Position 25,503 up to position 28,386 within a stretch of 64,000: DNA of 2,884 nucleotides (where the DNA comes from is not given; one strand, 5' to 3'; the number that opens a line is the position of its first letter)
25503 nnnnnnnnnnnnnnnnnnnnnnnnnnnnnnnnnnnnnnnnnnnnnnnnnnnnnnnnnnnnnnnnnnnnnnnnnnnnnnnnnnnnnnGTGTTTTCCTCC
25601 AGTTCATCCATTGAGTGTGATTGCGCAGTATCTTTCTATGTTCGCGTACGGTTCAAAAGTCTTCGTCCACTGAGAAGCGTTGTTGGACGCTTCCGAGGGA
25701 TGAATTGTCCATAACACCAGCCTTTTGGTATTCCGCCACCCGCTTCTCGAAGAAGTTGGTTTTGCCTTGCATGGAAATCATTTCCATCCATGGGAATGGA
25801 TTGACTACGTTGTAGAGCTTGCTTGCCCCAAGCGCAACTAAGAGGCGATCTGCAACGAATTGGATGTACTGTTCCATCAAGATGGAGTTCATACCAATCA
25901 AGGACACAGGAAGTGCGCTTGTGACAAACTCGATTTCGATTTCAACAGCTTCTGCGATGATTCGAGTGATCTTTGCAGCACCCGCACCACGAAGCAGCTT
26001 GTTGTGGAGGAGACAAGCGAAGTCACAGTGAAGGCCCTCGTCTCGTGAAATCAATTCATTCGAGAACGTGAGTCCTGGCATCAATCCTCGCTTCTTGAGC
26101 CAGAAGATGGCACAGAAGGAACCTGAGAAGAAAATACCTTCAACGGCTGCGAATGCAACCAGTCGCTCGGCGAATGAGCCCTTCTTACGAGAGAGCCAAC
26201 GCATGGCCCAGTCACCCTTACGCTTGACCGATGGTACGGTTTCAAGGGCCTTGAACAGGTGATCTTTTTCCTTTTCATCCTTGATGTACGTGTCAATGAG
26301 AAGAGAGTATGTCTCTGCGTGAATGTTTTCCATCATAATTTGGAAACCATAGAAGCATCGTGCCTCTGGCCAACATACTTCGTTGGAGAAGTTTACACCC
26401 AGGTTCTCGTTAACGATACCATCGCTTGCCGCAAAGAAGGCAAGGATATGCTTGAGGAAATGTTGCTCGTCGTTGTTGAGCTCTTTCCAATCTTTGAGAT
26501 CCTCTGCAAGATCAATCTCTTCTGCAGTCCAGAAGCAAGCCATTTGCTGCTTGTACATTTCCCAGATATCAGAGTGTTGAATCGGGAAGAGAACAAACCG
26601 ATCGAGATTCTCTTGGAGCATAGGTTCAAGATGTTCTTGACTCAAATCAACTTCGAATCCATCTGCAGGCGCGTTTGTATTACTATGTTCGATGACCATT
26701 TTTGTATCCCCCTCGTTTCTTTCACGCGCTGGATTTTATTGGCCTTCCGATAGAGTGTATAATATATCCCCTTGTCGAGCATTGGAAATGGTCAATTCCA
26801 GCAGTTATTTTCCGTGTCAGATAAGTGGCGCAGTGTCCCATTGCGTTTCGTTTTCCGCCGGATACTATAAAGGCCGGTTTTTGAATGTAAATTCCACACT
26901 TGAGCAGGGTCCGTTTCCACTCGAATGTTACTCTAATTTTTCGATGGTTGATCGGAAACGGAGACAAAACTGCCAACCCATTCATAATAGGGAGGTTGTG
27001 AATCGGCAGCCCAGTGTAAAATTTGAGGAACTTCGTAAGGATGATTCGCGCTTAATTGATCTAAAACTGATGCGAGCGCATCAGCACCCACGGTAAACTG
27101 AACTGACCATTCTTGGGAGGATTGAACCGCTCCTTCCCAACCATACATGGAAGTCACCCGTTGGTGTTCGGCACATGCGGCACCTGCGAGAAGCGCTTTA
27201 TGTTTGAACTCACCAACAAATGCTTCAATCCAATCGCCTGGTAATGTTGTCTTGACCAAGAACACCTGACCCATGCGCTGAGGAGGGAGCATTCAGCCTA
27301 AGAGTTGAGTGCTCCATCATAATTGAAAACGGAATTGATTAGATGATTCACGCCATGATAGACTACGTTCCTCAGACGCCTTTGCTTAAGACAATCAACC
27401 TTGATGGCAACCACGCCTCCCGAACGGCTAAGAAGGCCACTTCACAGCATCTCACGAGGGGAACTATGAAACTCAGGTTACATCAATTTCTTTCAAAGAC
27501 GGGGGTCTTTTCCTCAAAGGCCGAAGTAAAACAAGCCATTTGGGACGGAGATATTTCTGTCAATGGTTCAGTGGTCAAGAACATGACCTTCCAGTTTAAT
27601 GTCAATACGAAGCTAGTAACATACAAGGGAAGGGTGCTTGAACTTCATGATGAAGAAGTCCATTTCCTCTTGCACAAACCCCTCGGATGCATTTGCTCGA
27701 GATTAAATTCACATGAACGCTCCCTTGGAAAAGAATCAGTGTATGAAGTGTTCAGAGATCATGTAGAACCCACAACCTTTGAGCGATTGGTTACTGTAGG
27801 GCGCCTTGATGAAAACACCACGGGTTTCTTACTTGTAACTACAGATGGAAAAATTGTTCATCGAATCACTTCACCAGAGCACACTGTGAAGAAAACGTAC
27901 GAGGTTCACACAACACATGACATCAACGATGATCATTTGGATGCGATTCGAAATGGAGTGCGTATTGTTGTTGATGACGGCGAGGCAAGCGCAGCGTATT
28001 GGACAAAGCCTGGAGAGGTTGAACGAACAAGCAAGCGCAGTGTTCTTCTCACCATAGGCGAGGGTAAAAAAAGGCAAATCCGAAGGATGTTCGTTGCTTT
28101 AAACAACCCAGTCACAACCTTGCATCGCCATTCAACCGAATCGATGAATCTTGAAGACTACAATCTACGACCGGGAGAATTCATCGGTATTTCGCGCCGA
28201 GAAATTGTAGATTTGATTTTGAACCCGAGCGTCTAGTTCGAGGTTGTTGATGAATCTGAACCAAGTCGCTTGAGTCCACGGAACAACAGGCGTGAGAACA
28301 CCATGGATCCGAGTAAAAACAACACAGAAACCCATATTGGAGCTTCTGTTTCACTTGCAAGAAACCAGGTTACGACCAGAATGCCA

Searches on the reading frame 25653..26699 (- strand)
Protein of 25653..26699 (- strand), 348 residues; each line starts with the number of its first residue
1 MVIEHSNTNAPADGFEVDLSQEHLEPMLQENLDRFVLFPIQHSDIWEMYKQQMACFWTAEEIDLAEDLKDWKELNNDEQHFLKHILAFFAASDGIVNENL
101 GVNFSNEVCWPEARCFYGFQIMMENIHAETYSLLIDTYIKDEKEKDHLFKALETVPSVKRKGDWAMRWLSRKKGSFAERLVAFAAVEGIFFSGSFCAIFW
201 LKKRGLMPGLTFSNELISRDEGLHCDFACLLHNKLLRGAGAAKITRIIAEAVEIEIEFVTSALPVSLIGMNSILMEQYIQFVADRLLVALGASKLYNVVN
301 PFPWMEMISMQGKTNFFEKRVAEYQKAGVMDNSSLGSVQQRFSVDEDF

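Call 53: search_protein_families(library=pfam, proteins=[window:25653-26699:-], max_evalue=0.00001)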
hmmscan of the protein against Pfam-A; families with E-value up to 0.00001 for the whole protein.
window:25653-26699:- (348 aa): 1 family
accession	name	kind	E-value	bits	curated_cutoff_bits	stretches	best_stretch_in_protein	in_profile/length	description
PF00268.27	Ribonuc_red_sm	-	2.4e-113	378.6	33.6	1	34-301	1-281/281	Ribonucleotide reductase, small chain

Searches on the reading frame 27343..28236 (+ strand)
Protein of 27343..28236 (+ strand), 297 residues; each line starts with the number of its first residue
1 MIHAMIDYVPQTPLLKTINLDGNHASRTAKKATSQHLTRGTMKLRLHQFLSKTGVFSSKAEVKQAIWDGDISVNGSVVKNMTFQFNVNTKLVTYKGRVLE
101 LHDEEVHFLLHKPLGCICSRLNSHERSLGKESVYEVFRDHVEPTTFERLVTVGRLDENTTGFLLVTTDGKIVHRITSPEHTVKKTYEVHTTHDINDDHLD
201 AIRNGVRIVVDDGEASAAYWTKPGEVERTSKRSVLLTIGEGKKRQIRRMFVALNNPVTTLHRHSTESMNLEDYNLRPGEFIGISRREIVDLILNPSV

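Call 53: search_protein_families(library=pfam, proteins=[window:27343-28236:+], max_evalue=0.00001)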
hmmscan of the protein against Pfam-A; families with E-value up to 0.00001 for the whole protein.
window:27343-28236:+ (297 aa): 2 families
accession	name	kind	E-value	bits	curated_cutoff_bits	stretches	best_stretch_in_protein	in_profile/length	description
PF00849.27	PseudoU_synth_2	-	2.9e-16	60.5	26.8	1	108-250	3-150/152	RNA pseudouridylate synthase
PF01479.30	S4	-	2.6e-07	30.7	22.8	1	45-80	2-37/48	S4 domain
